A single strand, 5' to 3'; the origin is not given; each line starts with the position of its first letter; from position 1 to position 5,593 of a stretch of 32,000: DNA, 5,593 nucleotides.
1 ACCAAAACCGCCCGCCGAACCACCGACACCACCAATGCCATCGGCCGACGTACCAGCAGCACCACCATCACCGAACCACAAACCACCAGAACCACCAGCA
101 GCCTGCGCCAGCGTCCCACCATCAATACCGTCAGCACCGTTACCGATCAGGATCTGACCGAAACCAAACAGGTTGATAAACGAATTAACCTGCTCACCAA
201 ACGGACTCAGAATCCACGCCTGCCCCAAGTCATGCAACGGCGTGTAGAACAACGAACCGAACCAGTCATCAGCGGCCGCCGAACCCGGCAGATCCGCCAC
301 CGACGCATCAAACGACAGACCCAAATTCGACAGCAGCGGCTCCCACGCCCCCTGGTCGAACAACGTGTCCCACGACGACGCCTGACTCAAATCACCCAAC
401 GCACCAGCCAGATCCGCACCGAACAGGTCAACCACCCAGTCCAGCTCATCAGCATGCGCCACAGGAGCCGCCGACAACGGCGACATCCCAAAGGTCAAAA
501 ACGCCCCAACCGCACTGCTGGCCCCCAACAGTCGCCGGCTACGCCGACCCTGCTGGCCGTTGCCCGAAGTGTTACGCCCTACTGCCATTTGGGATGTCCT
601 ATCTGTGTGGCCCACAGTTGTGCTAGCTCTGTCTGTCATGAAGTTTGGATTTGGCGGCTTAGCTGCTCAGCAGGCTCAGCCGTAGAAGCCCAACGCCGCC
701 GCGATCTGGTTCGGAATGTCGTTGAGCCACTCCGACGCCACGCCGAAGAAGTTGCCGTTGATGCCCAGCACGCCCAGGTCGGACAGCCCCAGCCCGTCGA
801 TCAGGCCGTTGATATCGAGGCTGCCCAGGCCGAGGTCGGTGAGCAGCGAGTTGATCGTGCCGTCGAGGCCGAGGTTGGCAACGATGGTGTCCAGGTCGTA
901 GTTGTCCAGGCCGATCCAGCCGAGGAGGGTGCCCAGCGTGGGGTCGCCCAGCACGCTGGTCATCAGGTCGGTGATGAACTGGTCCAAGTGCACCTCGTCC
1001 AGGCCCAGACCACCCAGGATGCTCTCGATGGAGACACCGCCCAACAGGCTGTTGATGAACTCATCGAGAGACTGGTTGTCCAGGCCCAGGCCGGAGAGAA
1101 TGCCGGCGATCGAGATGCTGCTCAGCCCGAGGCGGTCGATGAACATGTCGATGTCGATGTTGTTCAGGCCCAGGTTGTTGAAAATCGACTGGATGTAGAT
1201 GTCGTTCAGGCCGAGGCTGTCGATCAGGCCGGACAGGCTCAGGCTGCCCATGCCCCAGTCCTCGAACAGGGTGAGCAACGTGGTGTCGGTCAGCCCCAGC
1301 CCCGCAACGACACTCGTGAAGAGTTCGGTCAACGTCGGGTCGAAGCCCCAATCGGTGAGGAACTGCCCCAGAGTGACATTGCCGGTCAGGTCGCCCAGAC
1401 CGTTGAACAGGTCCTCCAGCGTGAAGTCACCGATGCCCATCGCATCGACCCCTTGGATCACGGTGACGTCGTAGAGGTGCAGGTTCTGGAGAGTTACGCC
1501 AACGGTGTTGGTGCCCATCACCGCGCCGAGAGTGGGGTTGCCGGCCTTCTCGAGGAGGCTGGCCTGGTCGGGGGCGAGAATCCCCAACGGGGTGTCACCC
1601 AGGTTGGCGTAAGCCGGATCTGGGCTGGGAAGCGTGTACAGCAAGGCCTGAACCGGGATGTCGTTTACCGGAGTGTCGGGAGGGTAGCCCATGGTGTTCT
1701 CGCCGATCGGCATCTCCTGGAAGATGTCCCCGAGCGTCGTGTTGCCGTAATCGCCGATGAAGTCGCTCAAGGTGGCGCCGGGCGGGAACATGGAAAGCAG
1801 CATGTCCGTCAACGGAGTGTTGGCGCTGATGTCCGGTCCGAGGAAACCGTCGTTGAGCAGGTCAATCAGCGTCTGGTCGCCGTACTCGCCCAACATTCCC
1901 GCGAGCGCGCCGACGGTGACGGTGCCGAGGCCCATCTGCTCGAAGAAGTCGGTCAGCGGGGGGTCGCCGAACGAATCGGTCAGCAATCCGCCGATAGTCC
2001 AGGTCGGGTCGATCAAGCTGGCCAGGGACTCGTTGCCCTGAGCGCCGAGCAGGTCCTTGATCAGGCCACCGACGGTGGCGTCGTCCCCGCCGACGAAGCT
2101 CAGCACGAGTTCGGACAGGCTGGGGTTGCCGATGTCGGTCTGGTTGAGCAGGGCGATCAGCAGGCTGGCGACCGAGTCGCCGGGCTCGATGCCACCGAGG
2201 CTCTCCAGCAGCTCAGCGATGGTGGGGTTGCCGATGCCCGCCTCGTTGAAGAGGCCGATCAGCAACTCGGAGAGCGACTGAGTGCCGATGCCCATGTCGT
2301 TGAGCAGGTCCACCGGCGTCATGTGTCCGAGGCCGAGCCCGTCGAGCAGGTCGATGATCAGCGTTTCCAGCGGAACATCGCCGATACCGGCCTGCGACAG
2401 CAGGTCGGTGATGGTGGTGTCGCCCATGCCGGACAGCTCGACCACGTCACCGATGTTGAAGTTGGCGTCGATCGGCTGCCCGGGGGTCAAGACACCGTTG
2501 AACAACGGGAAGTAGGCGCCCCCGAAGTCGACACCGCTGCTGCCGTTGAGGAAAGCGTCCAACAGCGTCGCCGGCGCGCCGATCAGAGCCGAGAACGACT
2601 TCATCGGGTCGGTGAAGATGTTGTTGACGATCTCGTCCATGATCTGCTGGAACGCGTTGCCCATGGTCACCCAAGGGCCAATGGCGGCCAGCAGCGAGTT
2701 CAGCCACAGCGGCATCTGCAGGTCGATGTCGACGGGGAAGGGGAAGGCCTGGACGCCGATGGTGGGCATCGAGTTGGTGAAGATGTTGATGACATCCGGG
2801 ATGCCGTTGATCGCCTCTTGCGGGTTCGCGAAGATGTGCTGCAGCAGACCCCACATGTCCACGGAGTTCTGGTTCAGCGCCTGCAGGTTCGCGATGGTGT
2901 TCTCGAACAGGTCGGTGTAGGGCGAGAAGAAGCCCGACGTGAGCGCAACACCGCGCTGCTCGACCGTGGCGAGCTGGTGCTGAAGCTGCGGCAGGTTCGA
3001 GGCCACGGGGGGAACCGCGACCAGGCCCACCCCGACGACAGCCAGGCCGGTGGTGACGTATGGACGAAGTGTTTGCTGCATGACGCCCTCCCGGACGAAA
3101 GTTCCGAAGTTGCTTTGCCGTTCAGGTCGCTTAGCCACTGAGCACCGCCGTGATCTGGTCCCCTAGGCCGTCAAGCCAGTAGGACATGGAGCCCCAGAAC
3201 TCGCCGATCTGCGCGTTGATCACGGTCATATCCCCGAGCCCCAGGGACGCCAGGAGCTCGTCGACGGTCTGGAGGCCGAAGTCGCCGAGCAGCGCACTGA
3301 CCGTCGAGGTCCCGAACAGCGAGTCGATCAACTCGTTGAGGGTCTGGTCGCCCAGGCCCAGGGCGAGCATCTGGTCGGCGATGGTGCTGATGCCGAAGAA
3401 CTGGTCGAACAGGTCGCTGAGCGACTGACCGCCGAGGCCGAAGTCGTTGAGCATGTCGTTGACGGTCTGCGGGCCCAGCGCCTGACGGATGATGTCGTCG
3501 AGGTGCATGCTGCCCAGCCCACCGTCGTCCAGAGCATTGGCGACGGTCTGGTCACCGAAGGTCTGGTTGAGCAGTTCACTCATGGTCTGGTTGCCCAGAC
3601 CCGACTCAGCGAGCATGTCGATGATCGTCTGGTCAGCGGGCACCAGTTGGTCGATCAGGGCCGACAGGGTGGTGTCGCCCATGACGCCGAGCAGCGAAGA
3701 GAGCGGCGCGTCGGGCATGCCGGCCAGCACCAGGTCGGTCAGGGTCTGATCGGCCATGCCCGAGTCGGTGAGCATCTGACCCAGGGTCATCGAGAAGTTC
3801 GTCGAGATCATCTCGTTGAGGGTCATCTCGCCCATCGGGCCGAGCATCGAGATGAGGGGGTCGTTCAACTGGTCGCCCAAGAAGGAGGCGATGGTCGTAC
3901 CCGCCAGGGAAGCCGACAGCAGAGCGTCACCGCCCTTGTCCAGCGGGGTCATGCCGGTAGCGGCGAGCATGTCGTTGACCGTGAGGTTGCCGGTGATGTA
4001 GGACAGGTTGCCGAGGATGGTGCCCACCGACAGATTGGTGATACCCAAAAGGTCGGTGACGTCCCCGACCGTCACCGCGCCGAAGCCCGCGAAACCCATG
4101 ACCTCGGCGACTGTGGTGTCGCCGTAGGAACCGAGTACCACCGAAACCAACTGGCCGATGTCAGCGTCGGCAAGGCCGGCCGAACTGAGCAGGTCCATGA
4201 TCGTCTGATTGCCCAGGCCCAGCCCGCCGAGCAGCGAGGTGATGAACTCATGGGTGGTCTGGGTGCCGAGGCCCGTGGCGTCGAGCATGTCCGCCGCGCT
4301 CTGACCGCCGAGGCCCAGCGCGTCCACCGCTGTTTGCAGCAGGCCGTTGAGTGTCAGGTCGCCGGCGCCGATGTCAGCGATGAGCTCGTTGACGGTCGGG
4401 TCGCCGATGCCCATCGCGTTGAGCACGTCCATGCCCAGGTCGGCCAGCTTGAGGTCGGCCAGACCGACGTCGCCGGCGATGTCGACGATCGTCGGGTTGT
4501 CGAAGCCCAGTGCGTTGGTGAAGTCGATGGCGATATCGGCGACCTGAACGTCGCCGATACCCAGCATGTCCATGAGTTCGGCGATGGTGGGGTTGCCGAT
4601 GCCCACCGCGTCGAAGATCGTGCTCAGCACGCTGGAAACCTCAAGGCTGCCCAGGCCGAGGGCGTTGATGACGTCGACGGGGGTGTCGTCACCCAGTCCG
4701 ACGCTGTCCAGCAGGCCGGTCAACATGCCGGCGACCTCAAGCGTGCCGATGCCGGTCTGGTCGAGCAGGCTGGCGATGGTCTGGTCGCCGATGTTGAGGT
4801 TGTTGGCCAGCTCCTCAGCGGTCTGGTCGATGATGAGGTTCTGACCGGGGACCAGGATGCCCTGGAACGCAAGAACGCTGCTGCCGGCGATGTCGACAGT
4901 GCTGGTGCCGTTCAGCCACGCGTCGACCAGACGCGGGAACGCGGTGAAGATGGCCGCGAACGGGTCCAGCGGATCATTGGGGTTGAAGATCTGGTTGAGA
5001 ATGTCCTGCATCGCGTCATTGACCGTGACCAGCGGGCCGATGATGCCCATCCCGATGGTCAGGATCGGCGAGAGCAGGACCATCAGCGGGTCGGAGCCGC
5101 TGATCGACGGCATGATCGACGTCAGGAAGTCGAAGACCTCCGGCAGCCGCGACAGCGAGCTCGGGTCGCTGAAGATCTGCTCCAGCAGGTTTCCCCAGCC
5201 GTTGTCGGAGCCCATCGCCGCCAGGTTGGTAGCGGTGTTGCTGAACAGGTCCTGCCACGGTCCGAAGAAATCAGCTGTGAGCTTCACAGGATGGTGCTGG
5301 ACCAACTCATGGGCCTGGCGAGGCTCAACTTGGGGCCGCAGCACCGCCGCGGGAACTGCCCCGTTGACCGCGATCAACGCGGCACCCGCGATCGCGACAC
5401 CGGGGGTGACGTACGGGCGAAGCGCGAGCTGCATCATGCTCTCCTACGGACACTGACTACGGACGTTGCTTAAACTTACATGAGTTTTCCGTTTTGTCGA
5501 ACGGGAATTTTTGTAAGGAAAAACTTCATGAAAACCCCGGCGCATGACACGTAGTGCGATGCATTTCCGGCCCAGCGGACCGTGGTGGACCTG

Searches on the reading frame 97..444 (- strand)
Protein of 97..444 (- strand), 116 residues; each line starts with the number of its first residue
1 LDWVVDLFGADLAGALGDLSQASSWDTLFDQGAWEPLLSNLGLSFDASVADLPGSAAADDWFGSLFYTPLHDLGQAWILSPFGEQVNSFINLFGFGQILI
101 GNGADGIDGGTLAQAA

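Call 80: search_protein_representatives(protein=window:97-444:-)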
Query: 116 residues. Proteins with E-value up to 0.001 (for the whole library): 63; up to 1e-10: 7; up to 1e-30: 2. The best 63 are listed.
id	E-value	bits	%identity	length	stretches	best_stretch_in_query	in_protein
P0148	1.7e-61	222.1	95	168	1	6-116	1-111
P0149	3.0e-32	127.7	81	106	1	1-77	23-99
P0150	4.5e-28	114.2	81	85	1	50-111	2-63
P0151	8.8e-17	77.7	45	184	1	1-107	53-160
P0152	1.1e-12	64.5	82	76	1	1-40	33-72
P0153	2.0e-12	63.6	43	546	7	32-68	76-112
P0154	5.2e-12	62.3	45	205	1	2-115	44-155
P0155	2.1e-10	57.1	52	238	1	28-115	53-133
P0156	5.3e-10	55.8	82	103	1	1-38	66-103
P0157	3.4e-08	50.0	47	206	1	29-115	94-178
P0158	3.7e-08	49.8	46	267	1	10-108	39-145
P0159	4.2e-08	49.7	52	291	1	35-115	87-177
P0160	4.9e-08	49.5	44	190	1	2-116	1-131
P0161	9.7e-08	48.5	47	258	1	1-116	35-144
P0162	1.1e-07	48.3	44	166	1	1-116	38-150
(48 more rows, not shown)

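Call 82: search_protein_families(library=pfam, alignment_id=A7, max_evalue=0.01)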
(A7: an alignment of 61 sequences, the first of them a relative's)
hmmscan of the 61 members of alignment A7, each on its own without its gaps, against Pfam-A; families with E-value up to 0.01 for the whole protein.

A. member 1, P0148 (168 aa): 1 family
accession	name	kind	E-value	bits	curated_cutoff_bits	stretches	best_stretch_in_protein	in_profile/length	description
PF21526.2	PGRS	-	2.6e-07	31.4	27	1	95-165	1-72/73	PGRS repeats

B. families by the number of members that match (of 61 scanned): 20 families
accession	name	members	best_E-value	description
PF21526.2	PGRS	28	2.2e-15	PGRS repeats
PF00934.25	PE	2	2e-32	PE family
PF01839.29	FG-GAP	1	1.6e-71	FG-GAP repeat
PF07705.17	CARDB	1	1.7e-16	CARDB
PF13517.12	FG-GAP_3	1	2.4e-16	FG-GAP-like repeat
PF16071.10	DUF4812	1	5.9e-12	Domain of unknown function (DUF4812)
PF03152.21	UFD1_N1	1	2.8e-11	Ubiquitin fusion degradation protein UFD1, N-terminal subdomain 1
PF09867.14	TagF_N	1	4.5e-10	TagF N-terminal domain, Type VI secretion system-associated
PF11101.13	DUF2884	1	8.1e-10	Protein of unknown function (DUF2884)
PF25103.1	DUF7811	1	1.5e-07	Domain of unknown function (DUF7811)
PF14312.12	FG-GAP_2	1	6.5e-06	FG-GAP repeat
PF08165.16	FerA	1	7.5e-06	FerA (NUC095) domain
PF23743.1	Beta-prop_BBS7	1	1.7e-05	BBS7 beta-propeller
PF13860.13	FlgD_ig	1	9.5e-05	FlgD Ig-like domain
PF17301.7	LpqV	1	0.00022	Putative lipoprotein LpqV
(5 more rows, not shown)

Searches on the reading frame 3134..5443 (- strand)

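Call 38: search_protein_families(library=pfam, proteins=[window:3134-5443:-], max_evalue=0.001)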
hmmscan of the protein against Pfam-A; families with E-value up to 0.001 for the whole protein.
window:3134-5443:- (770 aa): 0 families

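Call 77: search_protein_families(library=ncbifam, proteins=[window:3134-5443:-], max_evalue=0.01)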
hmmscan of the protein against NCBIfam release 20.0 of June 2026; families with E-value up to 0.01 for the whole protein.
window:3134-5443:- (770 aa): 1 family
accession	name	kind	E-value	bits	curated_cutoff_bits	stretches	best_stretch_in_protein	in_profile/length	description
TIGR01764.1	excise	domain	0.009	16.4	28.8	0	208-235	3-30/49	excisionase family DNA-binding protein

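Call 89: search_protein_families(library=pfam, proteins=[window:3137-5434:-], max_evalue=1)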
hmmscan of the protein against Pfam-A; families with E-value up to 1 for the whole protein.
window:3137-5434:- (766 aa): 3 families
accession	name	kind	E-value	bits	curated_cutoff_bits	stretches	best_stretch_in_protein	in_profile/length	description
PF00905.27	Transpeptidase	-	0.0089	15.7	22.1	0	649-695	110-159/299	Penicillin binding protein transpeptidase domain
PF19296.4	RelA_AH_RIS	-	0.04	14.4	23.8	0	692-737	26-74/185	RelA/SpoT, AH and RIS domains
PF00165.29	HTH_AraC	-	0.23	12.1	26.6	0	652-683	5-36/42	Bacterial regulatory helix-turn-helix proteins, AraC family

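Call 93: search_protein_families(library=ncbifam, proteins=[window:3137-5434:-], max_evalue=1)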
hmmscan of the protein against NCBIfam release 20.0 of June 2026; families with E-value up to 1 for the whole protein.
window:3137-5434:- (766 aa): 2 families
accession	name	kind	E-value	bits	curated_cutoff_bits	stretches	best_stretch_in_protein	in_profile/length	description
TIGR01764.1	excise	domain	0.0088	16.4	28.8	0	205-232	3-30/49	excisionase family DNA-binding protein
NF012014.0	PRK15470.1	equivalog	0.069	12.7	233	1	312-352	67-108/203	membrane-bound lytic murein transglycosylase EmtA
